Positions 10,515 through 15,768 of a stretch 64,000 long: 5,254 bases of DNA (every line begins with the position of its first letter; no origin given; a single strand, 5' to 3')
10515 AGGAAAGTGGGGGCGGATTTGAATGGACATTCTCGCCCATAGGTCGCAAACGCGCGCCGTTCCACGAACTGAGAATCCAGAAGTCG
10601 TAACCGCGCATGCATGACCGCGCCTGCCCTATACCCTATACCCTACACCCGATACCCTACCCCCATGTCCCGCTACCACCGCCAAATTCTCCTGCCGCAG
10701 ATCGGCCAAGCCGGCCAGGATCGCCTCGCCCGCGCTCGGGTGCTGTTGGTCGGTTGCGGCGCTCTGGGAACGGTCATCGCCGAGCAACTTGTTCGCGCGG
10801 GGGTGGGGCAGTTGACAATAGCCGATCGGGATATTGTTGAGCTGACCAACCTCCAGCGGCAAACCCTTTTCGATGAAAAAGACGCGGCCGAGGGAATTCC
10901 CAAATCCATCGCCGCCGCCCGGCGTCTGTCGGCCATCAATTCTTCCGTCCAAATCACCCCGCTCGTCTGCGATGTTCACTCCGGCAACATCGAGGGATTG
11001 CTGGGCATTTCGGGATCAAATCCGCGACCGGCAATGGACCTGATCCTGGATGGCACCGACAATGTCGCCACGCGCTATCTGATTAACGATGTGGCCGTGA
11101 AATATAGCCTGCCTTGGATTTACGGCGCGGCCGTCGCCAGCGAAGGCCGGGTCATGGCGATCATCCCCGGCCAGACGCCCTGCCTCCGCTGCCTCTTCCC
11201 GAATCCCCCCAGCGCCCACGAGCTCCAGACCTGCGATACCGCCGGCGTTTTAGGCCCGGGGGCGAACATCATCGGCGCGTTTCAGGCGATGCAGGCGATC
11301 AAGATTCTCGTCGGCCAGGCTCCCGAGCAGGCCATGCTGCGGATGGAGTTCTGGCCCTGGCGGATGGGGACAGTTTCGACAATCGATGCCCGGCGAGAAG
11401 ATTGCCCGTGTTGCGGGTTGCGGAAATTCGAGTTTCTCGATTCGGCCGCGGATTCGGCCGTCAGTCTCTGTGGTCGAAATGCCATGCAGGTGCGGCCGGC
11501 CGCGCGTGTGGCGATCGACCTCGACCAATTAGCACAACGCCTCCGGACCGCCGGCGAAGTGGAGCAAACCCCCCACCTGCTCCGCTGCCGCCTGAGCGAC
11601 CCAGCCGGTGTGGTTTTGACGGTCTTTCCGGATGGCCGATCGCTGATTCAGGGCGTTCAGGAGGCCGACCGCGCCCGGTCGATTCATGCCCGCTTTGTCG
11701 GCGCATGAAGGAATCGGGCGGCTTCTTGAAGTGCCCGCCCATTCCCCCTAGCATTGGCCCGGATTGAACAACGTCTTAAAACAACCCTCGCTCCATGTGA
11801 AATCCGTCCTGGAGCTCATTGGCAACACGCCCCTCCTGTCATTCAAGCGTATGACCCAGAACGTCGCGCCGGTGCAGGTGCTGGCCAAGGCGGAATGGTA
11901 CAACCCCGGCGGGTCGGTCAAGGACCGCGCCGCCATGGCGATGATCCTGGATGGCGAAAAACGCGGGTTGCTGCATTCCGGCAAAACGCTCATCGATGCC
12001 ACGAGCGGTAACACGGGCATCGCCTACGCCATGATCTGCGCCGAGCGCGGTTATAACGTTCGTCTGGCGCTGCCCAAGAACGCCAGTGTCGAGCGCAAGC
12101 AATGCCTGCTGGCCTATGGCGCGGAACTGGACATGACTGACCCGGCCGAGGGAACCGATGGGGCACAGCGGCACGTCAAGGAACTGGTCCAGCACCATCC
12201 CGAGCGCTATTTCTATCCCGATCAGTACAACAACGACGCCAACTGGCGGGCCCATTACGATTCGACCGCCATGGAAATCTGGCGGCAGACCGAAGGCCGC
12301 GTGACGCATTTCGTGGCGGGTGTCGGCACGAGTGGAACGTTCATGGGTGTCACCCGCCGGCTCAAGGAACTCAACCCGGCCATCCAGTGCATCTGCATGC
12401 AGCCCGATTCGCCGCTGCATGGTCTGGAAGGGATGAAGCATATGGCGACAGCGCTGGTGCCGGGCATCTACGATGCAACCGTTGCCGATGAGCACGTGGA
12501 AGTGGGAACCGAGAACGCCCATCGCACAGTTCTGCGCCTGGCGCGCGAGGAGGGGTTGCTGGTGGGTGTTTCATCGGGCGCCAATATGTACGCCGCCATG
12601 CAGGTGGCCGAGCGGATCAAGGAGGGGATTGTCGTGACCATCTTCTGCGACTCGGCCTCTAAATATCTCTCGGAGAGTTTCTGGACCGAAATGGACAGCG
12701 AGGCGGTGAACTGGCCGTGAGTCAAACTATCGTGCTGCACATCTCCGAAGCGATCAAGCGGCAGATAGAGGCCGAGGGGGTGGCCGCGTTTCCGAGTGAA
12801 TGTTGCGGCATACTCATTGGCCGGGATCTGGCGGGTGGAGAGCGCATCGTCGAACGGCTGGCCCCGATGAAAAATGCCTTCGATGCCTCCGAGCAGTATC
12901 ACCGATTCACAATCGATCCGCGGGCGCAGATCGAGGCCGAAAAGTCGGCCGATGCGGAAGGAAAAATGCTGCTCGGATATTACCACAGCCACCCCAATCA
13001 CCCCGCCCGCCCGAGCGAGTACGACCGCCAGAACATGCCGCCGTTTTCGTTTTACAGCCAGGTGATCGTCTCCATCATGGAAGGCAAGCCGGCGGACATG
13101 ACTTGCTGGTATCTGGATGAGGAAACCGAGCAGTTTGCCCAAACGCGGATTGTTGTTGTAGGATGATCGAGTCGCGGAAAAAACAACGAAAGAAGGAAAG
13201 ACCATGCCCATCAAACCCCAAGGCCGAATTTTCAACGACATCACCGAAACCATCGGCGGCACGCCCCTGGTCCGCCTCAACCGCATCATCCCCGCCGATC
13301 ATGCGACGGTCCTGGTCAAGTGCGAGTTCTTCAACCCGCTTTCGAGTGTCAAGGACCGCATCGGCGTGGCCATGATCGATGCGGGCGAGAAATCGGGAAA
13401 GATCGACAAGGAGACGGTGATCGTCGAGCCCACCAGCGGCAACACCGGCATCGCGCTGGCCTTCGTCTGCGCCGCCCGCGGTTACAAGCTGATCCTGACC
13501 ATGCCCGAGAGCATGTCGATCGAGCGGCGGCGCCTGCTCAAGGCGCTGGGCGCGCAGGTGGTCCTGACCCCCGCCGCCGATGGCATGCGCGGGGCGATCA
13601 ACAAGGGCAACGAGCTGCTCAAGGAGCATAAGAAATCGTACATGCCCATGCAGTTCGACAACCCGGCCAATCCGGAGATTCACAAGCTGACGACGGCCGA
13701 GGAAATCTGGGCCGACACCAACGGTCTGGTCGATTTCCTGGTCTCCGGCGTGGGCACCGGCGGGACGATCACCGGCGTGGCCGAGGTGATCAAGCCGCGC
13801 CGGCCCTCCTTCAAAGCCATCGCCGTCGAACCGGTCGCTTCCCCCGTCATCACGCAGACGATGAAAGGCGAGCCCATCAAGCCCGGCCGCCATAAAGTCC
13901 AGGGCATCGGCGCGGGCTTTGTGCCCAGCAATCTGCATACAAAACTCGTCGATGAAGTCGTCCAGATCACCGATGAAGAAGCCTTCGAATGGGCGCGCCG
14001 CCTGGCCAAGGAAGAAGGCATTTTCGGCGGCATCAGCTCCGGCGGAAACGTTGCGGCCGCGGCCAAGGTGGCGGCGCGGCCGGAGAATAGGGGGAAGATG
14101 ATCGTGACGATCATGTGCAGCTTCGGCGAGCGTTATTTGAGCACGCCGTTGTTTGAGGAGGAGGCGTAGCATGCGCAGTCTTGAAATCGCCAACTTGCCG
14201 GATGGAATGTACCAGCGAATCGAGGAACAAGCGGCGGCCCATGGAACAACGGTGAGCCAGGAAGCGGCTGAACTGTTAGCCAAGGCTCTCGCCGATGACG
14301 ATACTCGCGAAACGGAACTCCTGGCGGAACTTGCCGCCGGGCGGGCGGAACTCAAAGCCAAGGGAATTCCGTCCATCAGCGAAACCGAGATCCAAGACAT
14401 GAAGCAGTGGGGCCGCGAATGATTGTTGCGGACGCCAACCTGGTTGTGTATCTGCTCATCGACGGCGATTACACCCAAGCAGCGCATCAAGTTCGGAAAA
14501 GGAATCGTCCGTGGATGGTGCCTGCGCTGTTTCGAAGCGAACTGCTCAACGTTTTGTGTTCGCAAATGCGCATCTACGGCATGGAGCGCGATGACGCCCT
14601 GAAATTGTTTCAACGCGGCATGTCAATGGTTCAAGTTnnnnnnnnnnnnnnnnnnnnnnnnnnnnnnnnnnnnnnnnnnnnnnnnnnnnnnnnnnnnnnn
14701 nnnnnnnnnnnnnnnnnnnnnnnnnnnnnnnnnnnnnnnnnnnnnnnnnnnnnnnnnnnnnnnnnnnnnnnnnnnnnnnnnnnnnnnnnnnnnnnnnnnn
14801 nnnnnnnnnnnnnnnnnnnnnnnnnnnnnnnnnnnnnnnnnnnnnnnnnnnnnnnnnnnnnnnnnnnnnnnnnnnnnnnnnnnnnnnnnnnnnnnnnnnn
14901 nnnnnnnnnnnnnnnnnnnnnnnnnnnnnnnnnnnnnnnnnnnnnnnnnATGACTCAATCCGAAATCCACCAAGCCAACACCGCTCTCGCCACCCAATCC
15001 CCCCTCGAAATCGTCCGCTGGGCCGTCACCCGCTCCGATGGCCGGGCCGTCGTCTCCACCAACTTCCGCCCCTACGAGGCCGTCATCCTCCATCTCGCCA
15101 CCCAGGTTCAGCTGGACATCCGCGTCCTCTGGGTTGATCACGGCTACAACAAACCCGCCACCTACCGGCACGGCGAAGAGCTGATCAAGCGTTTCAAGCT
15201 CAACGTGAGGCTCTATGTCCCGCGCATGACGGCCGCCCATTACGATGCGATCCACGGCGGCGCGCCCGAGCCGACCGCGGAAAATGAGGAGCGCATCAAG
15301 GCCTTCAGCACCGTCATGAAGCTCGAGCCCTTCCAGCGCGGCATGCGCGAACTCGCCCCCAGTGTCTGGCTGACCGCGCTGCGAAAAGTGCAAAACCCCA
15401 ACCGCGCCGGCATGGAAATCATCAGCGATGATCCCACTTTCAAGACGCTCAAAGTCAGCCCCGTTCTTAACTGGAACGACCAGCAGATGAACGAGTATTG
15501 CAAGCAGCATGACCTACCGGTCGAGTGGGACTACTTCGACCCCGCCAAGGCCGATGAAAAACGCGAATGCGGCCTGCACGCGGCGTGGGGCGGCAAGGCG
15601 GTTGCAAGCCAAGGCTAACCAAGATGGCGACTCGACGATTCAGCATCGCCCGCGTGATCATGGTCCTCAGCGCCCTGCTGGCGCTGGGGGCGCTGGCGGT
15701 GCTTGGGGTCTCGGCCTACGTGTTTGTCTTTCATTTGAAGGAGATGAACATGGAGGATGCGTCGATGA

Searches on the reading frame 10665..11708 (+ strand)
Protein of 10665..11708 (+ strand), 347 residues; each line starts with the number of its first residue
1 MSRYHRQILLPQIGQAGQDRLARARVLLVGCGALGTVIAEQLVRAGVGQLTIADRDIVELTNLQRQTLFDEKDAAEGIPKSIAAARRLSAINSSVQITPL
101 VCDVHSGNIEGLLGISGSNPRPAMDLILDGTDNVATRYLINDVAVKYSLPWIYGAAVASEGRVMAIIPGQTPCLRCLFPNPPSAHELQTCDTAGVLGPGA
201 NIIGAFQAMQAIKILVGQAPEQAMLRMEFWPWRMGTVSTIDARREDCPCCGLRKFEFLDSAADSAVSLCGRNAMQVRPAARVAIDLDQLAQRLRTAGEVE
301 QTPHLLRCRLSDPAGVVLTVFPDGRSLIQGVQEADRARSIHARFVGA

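Call 41: search_protein_families(library=pfam, proteins=[window:10665-11708:+])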
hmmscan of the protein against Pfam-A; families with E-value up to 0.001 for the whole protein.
window:10665-11708:+ (347 aa): 2 families
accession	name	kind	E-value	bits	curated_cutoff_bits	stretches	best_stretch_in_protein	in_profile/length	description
PF00899.27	ThiF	-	1e-70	238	28.1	1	4-248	1-237/238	ThiF family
PF01488.26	Shikimate_DH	-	1.8e-05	25.2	24.3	1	18-67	7-56/138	Shikimate / quinate 5-dehydrogenase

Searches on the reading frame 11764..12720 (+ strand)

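Call 88: search_protein_families(library=pfam, proteins=[window:11764-12720:+], max_evalue=0.00001)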
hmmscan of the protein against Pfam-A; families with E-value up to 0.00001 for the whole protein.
window:11764-12720:+ (318 aa): 1 family
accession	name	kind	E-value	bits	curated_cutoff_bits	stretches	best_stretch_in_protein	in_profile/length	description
PF00291.31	PALP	-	8e-70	235.9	35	1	16-296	2-295/295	Pyridoxal-phosphate dependent enzyme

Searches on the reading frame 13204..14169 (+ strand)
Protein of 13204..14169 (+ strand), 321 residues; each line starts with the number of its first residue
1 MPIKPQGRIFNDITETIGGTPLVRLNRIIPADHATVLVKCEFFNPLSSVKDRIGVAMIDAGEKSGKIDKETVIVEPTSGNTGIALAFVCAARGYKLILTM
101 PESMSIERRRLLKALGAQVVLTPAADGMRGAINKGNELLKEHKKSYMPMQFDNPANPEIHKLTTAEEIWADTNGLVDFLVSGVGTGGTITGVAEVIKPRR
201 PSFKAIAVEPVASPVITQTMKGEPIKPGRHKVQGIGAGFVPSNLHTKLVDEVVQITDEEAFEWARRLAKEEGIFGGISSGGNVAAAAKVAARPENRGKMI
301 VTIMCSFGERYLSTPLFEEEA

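Call 88: search_protein_families(library=pfam, proteins=[window:13204-14169:+], max_evalue=0.00001)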
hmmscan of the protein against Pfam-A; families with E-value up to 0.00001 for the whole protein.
window:13204-14169:+ (321 aa): 1 family
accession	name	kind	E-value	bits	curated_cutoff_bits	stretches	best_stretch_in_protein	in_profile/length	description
PF00291.31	PALP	-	4.1e-76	256.6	35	1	13-305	1-294/295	Pyridoxal-phosphate dependent enzyme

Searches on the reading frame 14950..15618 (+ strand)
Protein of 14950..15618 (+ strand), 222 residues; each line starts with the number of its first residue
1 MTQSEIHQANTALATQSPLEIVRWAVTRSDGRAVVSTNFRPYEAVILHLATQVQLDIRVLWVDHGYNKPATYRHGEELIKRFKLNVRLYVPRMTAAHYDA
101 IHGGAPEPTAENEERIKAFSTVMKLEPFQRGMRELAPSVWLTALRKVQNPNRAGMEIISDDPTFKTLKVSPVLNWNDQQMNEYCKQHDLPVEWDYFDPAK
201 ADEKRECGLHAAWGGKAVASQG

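Call 88: search_protein_families(library=pfam, proteins=[window:14950-15618:+], max_evalue=0.00001)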
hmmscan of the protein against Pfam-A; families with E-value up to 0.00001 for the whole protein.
window:14950-15618:+ (222 aa): 1 family
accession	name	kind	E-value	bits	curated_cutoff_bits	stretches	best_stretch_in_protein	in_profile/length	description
PF01507.26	PAPS_reduct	-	1.6e-25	90.5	22.5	1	33-191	2-156/175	Phosphoadenosine phosphosulfate reductase domain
